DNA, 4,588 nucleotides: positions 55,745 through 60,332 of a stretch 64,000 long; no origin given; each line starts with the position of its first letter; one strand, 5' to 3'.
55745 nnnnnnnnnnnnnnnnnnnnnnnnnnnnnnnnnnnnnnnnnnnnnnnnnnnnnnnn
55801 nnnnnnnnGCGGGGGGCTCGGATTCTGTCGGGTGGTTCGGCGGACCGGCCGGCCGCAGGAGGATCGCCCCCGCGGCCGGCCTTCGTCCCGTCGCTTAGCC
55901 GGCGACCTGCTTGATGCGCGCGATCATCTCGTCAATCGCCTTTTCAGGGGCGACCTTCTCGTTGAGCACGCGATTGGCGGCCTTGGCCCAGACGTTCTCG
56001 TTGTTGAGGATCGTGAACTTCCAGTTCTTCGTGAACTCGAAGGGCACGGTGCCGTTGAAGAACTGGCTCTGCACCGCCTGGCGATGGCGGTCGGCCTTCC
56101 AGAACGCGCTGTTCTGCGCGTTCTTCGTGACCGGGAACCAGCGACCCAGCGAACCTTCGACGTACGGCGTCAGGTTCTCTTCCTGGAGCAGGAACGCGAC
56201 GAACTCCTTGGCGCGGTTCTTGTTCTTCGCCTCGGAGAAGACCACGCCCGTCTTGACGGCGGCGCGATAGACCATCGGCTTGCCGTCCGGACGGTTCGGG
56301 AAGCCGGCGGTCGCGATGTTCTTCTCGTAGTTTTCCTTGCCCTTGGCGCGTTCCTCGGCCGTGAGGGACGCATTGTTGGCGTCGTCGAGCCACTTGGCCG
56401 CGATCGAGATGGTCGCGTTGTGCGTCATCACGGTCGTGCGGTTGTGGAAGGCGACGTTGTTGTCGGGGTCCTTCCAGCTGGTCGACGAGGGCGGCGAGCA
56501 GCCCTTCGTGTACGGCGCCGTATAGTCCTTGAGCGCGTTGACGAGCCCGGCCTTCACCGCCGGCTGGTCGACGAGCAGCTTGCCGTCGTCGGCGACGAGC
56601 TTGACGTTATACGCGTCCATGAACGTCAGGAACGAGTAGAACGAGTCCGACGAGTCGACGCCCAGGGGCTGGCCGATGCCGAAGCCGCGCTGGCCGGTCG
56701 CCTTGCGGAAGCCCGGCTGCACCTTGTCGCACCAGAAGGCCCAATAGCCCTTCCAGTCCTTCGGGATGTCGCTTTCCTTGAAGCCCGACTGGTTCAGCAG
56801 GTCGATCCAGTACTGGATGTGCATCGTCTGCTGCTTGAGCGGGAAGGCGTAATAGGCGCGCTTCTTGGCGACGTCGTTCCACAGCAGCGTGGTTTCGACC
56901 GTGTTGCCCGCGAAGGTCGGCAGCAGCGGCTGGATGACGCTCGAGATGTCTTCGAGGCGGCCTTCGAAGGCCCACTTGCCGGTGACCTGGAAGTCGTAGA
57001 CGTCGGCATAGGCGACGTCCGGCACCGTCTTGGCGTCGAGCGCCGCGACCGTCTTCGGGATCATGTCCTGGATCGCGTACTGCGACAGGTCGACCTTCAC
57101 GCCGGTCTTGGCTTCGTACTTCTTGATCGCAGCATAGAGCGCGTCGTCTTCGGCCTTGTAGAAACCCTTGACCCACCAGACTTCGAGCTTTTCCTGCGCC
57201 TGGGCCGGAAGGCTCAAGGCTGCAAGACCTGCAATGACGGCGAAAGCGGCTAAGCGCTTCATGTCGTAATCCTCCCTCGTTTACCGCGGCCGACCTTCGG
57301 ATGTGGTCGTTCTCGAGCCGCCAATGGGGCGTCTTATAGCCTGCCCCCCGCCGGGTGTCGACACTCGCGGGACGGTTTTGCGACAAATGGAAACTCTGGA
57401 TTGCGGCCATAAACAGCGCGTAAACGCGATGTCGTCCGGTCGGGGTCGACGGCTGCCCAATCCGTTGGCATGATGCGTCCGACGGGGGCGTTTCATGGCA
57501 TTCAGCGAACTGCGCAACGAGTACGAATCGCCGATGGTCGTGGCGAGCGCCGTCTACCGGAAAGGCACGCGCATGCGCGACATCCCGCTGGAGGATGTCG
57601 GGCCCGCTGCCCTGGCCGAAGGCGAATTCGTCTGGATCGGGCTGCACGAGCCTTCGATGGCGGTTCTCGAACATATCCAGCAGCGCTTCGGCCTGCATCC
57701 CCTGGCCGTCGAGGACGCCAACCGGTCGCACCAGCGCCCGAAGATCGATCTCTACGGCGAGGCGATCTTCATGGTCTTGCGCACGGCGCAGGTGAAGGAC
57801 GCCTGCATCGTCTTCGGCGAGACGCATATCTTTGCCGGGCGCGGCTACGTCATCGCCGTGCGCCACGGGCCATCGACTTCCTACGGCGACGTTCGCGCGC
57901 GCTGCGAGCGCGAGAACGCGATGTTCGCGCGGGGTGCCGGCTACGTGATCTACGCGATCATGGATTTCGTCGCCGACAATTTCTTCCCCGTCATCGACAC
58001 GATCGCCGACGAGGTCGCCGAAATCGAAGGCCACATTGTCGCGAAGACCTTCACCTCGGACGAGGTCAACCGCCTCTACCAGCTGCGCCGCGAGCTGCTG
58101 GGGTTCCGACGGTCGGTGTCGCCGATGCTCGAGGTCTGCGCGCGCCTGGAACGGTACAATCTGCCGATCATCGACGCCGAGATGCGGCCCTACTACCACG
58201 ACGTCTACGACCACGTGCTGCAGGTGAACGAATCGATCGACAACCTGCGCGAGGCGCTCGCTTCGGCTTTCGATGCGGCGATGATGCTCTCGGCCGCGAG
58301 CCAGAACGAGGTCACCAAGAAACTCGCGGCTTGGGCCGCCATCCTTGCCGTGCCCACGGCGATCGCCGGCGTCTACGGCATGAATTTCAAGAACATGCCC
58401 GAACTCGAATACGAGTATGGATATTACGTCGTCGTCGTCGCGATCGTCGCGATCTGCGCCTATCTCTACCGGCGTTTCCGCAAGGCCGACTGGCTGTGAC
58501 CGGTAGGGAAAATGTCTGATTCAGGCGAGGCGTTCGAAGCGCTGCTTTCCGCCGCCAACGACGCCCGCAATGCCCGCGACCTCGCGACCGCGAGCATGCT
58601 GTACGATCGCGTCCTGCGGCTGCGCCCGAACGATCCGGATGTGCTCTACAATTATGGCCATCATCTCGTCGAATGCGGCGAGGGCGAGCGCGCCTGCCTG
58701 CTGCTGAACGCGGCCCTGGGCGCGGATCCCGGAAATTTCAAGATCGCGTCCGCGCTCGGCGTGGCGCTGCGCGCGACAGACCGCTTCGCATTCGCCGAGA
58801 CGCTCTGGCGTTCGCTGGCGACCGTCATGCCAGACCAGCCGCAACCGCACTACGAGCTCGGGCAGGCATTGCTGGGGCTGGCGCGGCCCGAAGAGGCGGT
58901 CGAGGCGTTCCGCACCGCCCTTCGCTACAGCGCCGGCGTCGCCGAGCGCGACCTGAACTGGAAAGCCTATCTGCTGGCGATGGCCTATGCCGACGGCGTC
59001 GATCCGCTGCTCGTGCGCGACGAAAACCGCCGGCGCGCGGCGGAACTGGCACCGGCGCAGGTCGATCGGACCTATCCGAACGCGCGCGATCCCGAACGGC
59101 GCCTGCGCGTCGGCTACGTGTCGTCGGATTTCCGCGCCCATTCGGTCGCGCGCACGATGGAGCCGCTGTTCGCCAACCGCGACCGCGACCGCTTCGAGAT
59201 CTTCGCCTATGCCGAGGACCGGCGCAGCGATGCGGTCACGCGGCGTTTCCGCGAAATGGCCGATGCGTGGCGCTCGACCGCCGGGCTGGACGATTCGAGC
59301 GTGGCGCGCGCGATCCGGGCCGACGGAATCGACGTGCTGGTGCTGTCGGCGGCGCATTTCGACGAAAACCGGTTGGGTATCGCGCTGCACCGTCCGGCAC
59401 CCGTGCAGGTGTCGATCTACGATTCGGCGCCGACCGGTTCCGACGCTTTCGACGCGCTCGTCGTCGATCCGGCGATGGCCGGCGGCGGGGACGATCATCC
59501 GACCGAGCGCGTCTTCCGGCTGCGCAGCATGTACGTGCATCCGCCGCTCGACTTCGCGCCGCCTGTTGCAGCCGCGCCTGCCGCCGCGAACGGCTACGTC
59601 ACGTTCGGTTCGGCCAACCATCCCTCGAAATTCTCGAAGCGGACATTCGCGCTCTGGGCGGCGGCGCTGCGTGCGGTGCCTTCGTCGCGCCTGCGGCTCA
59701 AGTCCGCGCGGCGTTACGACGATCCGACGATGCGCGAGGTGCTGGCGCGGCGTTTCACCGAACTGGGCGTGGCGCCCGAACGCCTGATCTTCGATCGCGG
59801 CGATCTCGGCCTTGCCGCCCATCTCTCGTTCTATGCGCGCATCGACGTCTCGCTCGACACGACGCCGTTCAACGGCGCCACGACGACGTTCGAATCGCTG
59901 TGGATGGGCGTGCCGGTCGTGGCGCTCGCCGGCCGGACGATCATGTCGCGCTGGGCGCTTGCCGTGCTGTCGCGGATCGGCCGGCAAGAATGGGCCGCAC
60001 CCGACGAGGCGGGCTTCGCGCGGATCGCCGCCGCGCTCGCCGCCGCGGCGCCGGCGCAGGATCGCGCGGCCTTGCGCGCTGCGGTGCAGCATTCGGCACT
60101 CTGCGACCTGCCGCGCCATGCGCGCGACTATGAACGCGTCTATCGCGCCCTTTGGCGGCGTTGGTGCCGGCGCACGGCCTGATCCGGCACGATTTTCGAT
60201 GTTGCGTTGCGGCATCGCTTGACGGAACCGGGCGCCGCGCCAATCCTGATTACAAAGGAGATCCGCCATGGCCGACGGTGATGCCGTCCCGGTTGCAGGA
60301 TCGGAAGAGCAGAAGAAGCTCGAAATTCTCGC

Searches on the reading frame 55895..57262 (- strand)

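Call 54: search_protein_families(library=pfam, proteins=[window:55895-57262:-], max_evalue=0.00001)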
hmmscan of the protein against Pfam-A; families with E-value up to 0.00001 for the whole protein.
window:55895-57262:- (455 aa): 1 family
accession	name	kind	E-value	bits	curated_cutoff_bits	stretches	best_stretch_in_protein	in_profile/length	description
PF13416.11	SBP_bac_8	-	2.8e-29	103.2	27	1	44-395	1-278/279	Bacterial extracellular solute-binding protein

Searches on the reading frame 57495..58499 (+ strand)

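Call 54: search_protein_families(library=pfam, proteins=[window:57495-58499:+], max_evalue=0.00001)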
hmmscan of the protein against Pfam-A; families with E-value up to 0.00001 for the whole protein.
window:57495-58499:+ (334 aa): 1 family
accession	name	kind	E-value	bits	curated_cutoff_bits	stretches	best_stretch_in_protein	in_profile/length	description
PF01544.23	CorA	-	2e-62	211.6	27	1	43-330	2-292/292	CorA-like Mg2+ transporter protein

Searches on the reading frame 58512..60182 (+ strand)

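Call 54: search_protein_families(library=pfam, proteins=[window:58512-60182:+], max_evalue=0.00001)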
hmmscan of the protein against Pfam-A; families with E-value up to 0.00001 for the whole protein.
window:58512-60182:+ (556 aa): 6 families
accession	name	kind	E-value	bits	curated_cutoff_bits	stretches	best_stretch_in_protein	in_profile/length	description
PF13844.12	Glyco_transf_41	-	5.6e-28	97.9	25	2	363-527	369-526/543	Glycosyl transferase family 41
PF07719.23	TPR_2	-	1.5e-08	34.6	27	0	112-139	3-30/34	Tetratricopeptide repeat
PF13414.12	TPR_11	-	1.2e-07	31.7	26.8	0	27-50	13-36/42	TPR repeat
PF14559.12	TPR_19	-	1.5e-07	32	25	0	21-81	4-64/68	Tetratricopeptide repeat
PF23914.1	TPR_CcmH_CycH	-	1.5e-07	31.8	42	1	21-109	63-154/158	Cytochrome c-type biogenesis protein H TPR domain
PF13431.12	TPR_17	-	1.7e-06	28.3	24.4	0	30-52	1-23/34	Tetratricopeptide repeat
